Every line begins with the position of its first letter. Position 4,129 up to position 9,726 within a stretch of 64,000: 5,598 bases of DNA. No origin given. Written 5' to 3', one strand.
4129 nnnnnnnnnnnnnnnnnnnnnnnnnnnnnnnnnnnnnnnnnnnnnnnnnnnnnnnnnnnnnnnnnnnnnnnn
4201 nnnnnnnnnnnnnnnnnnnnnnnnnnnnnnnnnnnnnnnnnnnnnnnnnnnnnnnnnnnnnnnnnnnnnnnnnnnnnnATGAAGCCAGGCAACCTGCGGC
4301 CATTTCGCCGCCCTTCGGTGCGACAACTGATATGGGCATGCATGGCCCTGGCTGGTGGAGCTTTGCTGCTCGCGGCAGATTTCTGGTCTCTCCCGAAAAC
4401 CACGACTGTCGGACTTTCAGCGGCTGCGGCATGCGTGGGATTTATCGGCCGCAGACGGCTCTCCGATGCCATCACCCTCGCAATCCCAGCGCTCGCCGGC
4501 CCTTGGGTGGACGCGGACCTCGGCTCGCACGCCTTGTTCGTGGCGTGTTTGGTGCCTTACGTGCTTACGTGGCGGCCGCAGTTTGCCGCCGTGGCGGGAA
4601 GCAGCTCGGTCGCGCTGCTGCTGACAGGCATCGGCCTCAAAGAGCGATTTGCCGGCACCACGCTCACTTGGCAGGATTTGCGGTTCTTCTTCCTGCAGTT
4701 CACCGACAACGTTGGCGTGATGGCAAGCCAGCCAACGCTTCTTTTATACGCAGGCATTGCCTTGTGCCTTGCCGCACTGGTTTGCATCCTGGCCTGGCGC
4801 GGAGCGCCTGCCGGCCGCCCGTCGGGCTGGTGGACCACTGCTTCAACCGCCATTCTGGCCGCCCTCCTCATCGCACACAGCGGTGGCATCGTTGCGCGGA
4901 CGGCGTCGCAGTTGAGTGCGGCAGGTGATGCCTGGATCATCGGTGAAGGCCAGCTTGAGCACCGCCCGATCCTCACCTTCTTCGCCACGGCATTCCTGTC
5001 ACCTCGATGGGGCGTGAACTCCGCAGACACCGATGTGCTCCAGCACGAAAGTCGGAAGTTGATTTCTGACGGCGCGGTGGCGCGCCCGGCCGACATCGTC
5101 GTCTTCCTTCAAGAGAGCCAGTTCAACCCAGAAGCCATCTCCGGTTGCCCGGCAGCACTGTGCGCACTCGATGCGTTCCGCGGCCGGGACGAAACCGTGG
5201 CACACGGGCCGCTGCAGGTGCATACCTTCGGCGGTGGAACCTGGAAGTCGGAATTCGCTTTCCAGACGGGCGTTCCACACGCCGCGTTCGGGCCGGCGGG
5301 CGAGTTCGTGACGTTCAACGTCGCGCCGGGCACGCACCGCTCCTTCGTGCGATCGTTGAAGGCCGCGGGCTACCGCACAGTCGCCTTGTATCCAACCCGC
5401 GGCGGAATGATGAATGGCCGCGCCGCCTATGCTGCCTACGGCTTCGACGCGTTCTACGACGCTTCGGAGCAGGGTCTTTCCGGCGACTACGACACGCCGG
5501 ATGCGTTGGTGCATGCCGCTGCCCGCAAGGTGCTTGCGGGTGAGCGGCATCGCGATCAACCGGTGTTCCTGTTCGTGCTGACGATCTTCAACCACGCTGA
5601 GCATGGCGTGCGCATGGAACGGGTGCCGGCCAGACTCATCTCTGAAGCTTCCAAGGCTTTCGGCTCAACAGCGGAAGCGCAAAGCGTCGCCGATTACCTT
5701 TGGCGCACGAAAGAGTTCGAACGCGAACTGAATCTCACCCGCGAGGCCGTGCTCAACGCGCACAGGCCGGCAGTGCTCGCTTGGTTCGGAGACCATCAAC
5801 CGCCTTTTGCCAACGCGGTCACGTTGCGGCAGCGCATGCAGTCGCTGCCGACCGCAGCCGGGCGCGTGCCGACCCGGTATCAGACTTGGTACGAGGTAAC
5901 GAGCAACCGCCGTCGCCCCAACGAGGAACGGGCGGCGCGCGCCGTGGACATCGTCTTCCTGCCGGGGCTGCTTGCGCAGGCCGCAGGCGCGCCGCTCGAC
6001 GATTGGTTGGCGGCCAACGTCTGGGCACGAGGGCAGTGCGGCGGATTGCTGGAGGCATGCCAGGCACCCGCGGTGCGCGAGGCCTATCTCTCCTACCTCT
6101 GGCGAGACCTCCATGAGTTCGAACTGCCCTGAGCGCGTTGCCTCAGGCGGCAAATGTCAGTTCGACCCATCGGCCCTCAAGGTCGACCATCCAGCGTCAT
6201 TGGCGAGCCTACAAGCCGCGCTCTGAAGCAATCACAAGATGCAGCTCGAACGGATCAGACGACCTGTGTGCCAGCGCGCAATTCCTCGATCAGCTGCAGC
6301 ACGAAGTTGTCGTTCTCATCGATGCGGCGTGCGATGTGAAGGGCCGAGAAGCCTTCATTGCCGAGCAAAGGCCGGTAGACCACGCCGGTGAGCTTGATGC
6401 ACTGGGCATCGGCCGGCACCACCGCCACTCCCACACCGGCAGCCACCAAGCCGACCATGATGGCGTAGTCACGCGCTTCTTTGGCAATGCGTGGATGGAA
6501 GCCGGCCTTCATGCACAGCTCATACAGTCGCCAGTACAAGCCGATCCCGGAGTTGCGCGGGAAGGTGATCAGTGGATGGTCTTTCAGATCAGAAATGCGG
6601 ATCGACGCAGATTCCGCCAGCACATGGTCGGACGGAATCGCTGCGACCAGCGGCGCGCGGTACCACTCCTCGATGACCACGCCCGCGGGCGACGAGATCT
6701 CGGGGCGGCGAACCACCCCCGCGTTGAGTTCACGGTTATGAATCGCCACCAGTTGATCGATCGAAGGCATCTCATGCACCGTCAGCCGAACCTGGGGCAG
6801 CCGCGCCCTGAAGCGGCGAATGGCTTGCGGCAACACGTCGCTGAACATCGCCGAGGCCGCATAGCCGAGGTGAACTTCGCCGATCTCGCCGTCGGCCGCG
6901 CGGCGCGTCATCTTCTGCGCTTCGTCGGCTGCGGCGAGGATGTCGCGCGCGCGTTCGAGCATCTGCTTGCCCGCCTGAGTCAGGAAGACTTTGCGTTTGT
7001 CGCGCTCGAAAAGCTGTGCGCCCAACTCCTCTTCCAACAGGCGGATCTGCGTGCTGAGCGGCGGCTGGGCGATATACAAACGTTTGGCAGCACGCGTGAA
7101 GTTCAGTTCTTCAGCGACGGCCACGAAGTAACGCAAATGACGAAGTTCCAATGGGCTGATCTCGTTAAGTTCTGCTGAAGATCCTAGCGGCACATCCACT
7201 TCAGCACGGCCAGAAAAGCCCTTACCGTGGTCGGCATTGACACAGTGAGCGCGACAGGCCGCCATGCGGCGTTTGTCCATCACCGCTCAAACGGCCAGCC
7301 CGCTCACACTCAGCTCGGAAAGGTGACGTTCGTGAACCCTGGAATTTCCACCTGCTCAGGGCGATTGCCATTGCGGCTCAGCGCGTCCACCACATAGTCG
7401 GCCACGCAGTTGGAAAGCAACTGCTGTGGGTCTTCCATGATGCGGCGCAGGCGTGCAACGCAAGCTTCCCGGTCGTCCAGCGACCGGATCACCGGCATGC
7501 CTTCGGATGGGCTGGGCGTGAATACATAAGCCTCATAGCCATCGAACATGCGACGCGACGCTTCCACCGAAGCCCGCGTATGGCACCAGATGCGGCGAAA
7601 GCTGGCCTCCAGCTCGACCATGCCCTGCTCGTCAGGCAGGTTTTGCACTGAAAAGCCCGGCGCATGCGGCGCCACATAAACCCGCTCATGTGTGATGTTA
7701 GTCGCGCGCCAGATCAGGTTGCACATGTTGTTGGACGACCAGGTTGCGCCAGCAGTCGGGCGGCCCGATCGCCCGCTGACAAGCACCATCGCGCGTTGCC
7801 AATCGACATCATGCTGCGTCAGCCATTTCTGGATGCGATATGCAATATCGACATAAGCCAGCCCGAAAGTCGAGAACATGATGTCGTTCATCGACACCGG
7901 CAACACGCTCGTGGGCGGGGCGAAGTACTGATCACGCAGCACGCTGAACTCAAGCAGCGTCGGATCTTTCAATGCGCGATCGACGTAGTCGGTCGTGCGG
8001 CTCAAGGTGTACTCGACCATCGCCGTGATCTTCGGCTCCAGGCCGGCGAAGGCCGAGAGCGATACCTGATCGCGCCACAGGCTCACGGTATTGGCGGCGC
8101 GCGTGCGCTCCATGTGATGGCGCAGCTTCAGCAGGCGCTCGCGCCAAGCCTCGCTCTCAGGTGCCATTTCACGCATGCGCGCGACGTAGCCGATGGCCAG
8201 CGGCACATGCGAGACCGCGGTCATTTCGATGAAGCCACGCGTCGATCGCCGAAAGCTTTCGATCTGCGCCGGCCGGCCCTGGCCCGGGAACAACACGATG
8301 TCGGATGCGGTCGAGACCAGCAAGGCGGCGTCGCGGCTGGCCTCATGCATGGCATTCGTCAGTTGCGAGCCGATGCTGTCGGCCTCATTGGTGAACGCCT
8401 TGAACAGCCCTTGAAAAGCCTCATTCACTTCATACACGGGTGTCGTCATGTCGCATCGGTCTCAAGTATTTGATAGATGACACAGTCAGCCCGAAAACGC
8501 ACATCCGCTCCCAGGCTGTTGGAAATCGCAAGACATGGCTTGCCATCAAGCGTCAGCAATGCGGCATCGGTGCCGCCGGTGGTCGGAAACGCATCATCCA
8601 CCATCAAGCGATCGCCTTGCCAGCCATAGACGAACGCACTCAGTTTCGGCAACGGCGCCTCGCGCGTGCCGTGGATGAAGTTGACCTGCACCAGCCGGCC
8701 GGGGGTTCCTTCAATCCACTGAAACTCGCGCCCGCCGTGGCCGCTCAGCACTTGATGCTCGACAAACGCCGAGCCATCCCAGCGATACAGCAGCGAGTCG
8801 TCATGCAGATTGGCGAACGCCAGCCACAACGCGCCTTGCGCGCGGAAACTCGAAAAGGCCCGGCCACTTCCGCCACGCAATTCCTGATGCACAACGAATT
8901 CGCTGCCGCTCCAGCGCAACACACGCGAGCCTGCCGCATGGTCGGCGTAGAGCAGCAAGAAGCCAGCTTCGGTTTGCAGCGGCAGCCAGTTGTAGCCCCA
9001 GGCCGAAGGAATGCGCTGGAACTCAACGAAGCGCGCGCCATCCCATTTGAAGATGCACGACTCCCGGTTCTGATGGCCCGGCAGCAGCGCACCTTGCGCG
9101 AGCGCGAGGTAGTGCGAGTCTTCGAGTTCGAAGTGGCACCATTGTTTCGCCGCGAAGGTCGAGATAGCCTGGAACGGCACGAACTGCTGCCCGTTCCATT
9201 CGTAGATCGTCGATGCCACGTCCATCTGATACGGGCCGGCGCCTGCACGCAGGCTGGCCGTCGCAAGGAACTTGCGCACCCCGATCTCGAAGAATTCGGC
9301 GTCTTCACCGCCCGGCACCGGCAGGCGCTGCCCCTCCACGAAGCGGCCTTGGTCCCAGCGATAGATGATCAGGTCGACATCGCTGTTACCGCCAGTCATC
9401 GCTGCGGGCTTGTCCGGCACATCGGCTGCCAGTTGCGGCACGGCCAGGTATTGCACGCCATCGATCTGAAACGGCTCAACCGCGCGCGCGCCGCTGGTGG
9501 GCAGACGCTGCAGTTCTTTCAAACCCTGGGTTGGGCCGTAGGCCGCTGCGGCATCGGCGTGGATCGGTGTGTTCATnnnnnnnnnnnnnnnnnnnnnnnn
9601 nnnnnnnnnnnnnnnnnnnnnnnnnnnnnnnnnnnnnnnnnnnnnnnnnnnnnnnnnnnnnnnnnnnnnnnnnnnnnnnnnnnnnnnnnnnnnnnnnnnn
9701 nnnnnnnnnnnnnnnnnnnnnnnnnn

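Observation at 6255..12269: Uncharacterised coupled catabolic operon: Bug - HpcH aldolase - LigI-like lactonase - EAR beta-propeller - unknown 379-aa protein - LysR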

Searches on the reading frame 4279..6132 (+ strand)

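Call 3: search_protein_families(library=pfam, proteins=[window:4279-6132:+], max_evalue=0.01)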
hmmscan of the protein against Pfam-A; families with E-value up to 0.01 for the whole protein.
window:4279-6132:+ (617 aa): 1 family
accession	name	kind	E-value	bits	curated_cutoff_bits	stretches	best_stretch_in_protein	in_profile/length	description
PF00884.28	Sulfatase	-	5e-16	59.3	25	1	307-528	33-265/301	Sulfatase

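Call 4: search_protein_families(library=ncbifam, proteins=[window:4279-6132:+], max_evalue=0.01)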
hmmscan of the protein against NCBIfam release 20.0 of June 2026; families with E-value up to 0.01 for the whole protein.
window:4279-6132:+ (617 aa): 0 families

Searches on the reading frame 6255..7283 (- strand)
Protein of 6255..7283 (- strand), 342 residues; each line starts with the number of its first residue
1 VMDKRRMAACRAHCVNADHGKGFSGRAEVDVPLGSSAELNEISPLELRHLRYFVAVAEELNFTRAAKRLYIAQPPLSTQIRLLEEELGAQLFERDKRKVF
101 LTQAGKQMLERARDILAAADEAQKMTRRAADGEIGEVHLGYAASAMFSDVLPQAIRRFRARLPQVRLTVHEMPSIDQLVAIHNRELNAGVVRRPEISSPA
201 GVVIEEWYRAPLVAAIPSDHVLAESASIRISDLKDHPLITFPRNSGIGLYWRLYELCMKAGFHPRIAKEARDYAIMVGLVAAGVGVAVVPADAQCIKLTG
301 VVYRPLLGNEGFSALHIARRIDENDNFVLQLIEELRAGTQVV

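Call 3: search_protein_families(library=pfam, proteins=[window:6255-7283:-], max_evalue=0.01)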
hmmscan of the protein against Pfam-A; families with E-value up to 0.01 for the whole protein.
window:6255-7283:- (342 aa): 2 families
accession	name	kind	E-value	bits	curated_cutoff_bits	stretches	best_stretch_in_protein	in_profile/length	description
PF03466.25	LysR_substrate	-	3.5e-39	134.8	28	1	131-337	2-206/209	LysR substrate binding domain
PF00126.33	HTH_1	-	1.5e-24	86.2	26.6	1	47-106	1-60/60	Bacterial regulatory helix-turn-helix protein, lysR family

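Call 4: search_protein_families(library=ncbifam, proteins=[window:6255-7283:-], max_evalue=0.01)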
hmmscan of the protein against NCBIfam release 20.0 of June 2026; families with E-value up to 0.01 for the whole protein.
window:6255-7283:- (342 aa): 54 families (the best 25 are shown)
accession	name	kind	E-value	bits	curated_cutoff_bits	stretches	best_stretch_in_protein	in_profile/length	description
NF045775.1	acetoin_reg_AlsR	exception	6.1e-80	268.8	430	1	45-335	1-288/290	acetoin biosynthesis transcriptional regulator AlsR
NF007439.0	PRK09986.1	equivalog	4.7e-64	216.6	290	1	43-335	5-294/296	LysR family transcriptional regulator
NF007385.0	PRK09906.1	equivalog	6.7e-59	199.4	356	1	45-335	1-287/296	DNA-binding transcriptional regulator HcaR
NF053705.1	TransRegGltCGpos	equivalog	1.2e-50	172.4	350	1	45-293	1-245/300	glutamate biosynthesis transcriptional regulator GltC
NF040709.1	benzoate_BenM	exception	2.1e-48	165.2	600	1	45-336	1-290/299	benzoate utilization transcription regulator BenM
NF040710.1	benzoate_CatM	exception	1.1e-46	159.5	580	1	45-333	1-287/293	cis,cis-muconate-binding transcription regulator CatM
NF047520.1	trans_act_CidR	equivalog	2.7e-42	144.9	415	1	46-292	2-243/292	cidABC operon transcriptional activator CidR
TIGR03339.1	phn_lysR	subfamily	1e-35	123.4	341.1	1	50-291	2-235/279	aminoethylphosphonate catabolism associated LysR family transcriptional regulator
NF008416.0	PRK11242.1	equivalog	4.4e-35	121.5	277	1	46-292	2-244/300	transcriptional regulator CynR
NF008361.0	PRK11151.1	equivalog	9.8e-34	117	329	1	46-304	2-257/305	DNA-binding transcriptional regulator OxyR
NF040786.1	LysR_Sec_metab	equivalog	4.5e-33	114.5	250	1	46-289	2-245/298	selenium metabolism-associated LysR family transcriptional regulator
TIGR02424.1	TF_pcaQ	equivalog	9.4e-31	106.8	303.8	1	45-248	3-205/300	pca operon transcription factor PcaQ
NF008722.0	PRK11716.1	equivalog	2.4e-30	105.6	246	1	45-290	1-242/293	HTH-type transcriptional activator IlvY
NF009326.0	PRK12681.1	equivalog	2.5e-30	106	436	1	46-291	2-245/324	HTH-type transcriptional regulator CysB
NF047711.1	PutUtilRegPtrR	equivalog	7.8e-29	100.7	400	1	46-291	2-236/283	putrescine utilization regulator PtrR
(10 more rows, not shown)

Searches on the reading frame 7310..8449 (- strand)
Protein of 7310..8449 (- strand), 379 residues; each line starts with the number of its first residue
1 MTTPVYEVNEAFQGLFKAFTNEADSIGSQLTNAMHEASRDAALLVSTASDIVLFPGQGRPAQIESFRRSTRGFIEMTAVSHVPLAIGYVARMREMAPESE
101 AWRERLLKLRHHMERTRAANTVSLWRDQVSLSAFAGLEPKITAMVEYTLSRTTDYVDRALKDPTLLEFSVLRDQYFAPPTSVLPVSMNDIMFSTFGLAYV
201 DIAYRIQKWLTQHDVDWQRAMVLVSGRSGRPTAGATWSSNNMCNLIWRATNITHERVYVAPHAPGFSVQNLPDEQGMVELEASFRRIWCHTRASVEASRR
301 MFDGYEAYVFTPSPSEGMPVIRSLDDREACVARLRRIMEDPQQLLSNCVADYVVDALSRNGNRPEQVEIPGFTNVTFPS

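Call 3: search_protein_families(library=pfam, proteins=[window:7310-8449:-], max_evalue=0.01)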
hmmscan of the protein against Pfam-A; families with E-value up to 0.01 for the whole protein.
window:7310-8449:- (379 aa): 1 family
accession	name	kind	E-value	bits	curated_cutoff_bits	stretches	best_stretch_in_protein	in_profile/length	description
PF18538.6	DUF5624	-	1.2e-32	113.1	25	1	70-198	1-127/129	Domain of unknown function (DUF5624)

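Call 4: search_protein_families(library=ncbifam, proteins=[window:7310-8449:-], max_evalue=0.01)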
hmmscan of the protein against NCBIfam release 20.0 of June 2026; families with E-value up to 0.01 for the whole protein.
window:7310-8449:- (379 aa): 0 families

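Call 5: search_solved_structures(query=window:7310-8449:-, max_evalue=1, show_alignments=1)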
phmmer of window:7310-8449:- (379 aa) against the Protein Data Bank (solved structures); distinct sequences matched with E-value up to 1: 1.
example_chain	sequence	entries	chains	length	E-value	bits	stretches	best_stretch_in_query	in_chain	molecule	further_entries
4jx2_A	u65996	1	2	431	2.7e-20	75.9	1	50-374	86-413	hypothetical protein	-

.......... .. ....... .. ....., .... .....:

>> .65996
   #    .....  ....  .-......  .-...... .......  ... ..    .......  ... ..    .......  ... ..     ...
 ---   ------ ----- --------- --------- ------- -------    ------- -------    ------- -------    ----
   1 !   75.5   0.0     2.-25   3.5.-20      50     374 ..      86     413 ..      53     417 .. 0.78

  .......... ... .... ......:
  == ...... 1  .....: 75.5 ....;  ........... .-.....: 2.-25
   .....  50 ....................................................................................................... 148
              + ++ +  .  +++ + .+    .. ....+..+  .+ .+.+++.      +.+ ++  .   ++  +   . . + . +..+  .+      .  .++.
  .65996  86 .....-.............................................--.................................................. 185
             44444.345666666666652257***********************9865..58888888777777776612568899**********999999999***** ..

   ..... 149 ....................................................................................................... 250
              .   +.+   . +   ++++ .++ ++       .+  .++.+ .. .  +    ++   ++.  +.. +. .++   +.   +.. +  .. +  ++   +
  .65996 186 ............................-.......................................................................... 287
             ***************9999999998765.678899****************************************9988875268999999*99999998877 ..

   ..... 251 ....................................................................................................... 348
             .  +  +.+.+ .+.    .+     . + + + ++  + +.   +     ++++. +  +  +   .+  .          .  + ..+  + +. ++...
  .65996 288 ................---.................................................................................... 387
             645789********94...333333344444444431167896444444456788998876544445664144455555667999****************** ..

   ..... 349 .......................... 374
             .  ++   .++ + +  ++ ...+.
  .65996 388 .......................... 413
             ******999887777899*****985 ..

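Call 13: find_related_loci(query=window:7310-8449:-, collection=genome_contigs, flank=10000)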
Query window:7310-8449:- (379 aa) in genome_contigs; peptide patterns used: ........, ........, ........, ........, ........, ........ (x = any residue, [..] = any of these).
32 stretches matched a pattern; 6 encode a relative of the query (tblastn E <= 1e-3); 6 distinct loci.
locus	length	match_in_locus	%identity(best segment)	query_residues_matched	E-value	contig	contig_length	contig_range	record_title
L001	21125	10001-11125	62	5-377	2e-156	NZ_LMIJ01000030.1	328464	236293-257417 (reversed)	Acidovorax sp. Root219 contig_36, whole genome shotgun sequence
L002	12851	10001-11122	60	6-377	5e-152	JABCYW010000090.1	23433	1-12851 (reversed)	MAG: Betaproteobacteria bacterium isolate Inc-BW-H-2-M_MAG61 Ga0210384_10002318, whole genome shotgun sequence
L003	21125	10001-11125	61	5-377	2e-151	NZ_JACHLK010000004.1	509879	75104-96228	Acidovorax soli strain S00198 Ga0436330_04, whole genome shotgun sequence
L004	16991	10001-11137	60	2-377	2e-149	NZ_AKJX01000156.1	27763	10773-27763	Acidovorax sp. CF316 PMI14_contig_429.429, whole genome shotgun sequence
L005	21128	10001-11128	56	6-378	3e-142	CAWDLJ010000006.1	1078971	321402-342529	MAG: uncultured beta proteobacterium isolate MFD04540.bin.1.139 genome assembly, contig: contig_4841, whole genome shotg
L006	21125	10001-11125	62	5-377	5e-156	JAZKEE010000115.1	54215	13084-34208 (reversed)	MAG: Pseudomonadota bacterium isolate DC_HB_02_SPN181219-bin017 DCHB02SPN_B017_0_000000000115, whole genome shotgun sequ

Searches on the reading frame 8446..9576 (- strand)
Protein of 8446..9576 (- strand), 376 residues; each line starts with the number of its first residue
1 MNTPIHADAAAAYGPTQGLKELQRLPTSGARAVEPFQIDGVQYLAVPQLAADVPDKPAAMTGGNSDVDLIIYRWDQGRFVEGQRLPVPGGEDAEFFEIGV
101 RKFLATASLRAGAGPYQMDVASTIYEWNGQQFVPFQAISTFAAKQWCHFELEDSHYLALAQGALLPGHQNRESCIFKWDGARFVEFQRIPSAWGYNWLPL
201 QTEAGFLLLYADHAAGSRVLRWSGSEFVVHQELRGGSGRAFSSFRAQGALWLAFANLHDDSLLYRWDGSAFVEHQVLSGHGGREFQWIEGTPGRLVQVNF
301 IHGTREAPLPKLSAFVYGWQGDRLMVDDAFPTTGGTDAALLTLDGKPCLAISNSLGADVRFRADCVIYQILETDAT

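Call 3: search_protein_families(library=pfam, proteins=[window:8446-9576:-], max_evalue=0.01)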
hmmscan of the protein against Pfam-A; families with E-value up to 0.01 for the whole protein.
window:8446-9576:- (376 aa): 1 family
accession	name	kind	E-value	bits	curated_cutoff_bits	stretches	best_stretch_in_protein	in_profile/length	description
PF03736.22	EPTP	-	1.9e-45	153.1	21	5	131-179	1-42/42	EPTP domain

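Call 4: search_protein_families(library=ncbifam, proteins=[window:8446-9576:-], max_evalue=0.01)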
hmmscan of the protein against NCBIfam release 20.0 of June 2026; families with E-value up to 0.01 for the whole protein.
window:8446-9576:- (376 aa): 0 families

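Call 6: search_solved_structures(query=window:8446-9576:-, max_evalue=1)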
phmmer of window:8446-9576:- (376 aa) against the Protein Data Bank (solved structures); distinct sequences matched with E-value up to 1: 5.
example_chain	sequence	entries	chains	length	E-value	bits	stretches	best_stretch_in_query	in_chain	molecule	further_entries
5y2z_B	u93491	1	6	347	9.9e-06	28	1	71-248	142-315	Leucine-rich glioma-inactivated protein 1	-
8hq2_D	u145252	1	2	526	4.1e-05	25.9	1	72-247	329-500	Leucine-rich glioma-inactivated protein 1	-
8hpy_D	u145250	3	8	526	4.1e-05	25.9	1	72-247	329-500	Leucine-rich glioma-inactivated protein 1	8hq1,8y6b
5y31_B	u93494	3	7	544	0.00025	23.3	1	72-246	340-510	Leucine-rich glioma-inactivated protein 1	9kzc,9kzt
4yxf_A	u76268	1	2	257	0.38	12.9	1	32-90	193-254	MupS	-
